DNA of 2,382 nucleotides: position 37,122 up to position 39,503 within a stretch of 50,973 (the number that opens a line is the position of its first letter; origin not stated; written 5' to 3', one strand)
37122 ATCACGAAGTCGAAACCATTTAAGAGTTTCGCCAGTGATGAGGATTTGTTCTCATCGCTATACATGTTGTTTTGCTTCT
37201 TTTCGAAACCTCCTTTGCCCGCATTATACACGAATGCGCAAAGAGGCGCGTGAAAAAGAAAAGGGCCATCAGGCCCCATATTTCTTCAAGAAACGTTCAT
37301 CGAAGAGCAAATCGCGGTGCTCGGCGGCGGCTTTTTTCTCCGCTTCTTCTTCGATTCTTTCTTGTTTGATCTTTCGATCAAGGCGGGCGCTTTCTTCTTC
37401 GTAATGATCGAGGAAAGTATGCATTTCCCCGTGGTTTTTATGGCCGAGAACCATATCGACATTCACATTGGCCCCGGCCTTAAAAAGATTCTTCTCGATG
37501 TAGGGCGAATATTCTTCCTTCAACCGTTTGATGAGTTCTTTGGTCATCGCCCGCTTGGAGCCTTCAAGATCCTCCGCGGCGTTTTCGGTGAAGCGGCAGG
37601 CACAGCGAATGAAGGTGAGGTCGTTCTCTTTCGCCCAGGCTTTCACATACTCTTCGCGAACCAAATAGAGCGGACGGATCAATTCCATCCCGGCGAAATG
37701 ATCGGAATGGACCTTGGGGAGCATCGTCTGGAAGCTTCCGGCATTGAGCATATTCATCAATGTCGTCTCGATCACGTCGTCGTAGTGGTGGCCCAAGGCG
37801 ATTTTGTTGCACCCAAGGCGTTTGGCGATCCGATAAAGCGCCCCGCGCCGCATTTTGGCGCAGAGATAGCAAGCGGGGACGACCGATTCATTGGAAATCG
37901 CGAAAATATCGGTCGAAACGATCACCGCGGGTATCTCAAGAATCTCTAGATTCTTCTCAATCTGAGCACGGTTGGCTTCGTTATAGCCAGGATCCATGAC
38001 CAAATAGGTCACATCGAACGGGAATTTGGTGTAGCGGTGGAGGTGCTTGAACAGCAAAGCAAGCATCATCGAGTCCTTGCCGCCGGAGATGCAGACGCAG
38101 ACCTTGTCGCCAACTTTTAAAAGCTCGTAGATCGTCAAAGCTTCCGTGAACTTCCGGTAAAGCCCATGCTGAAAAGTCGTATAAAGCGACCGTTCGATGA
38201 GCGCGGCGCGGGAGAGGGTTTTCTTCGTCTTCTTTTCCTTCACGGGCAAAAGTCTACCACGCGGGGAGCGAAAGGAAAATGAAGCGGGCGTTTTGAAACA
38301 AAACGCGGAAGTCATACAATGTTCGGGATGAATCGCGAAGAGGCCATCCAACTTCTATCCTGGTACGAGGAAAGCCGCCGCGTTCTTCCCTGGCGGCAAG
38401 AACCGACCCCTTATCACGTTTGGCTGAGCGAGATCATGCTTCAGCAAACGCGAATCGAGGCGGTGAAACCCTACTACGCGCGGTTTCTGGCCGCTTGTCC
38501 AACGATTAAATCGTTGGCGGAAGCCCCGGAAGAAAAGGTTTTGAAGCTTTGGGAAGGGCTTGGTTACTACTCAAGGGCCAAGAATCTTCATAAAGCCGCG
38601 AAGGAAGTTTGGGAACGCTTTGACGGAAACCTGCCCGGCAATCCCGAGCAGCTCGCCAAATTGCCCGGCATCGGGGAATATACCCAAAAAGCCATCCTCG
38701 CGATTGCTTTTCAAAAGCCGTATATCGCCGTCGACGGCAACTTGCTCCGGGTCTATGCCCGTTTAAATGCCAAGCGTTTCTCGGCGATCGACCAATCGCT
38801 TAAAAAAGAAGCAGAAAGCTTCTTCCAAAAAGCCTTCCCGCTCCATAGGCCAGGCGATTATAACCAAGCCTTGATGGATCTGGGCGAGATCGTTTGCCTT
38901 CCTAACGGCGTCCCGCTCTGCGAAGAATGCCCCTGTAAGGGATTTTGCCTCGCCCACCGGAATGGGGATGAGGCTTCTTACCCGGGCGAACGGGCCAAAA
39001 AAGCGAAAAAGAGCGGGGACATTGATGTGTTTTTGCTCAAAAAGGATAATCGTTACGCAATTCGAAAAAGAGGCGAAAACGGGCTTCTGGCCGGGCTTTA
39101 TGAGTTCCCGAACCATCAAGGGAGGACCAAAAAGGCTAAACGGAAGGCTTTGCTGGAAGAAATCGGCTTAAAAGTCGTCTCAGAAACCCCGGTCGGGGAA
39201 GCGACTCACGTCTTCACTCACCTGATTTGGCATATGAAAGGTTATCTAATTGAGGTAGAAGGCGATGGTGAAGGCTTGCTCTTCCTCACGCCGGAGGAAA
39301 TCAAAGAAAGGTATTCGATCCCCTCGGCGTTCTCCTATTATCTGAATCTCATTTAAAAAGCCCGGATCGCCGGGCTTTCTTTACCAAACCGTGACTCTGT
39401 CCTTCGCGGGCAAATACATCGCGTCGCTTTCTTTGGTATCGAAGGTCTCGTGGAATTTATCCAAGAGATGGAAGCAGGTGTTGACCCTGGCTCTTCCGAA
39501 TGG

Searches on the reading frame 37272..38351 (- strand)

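Call 75: search_protein_families(library=pfam, max_evalue=0.00001, proteins=[window:37272-38351:-])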
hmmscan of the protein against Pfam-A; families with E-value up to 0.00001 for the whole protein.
window:37272-38351:- (360 aa): 1 family
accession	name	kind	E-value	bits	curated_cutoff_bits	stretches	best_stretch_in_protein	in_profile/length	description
PF01171.26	ATP_bind_3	-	4.1e-18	66.2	27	1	83-248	1-164/182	PP-loop family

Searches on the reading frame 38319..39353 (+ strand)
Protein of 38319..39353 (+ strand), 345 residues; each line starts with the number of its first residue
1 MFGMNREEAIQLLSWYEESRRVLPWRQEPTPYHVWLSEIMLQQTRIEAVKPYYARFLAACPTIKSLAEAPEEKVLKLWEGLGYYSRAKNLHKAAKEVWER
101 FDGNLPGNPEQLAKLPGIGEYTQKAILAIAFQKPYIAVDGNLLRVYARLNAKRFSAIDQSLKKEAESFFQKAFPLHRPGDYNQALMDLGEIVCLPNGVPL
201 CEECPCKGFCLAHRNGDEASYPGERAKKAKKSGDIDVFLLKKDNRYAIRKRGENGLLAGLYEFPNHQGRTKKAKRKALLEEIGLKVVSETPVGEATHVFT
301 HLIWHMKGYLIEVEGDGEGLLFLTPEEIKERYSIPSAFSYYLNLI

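Call 75: search_protein_families(library=pfam, max_evalue=0.00001, proteins=[window:38319-39353:+])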
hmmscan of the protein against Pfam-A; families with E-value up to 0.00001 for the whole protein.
window:38319-39353:+ (345 aa): 3 families
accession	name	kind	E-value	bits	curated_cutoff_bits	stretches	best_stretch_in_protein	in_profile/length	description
PF14815.12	NUDIX_4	-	1.9e-25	89.3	35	1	237-343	2-112/113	NUDIX domain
PF00730.31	HhH-GPD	-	1.1e-22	80.9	26.2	1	37-154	2-91/108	HhH-GPD superfamily base excision DNA repair protein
PF00633.29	HHH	-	1.7e-06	28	24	1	101-129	2-30/30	Helix-hairpin-helix motif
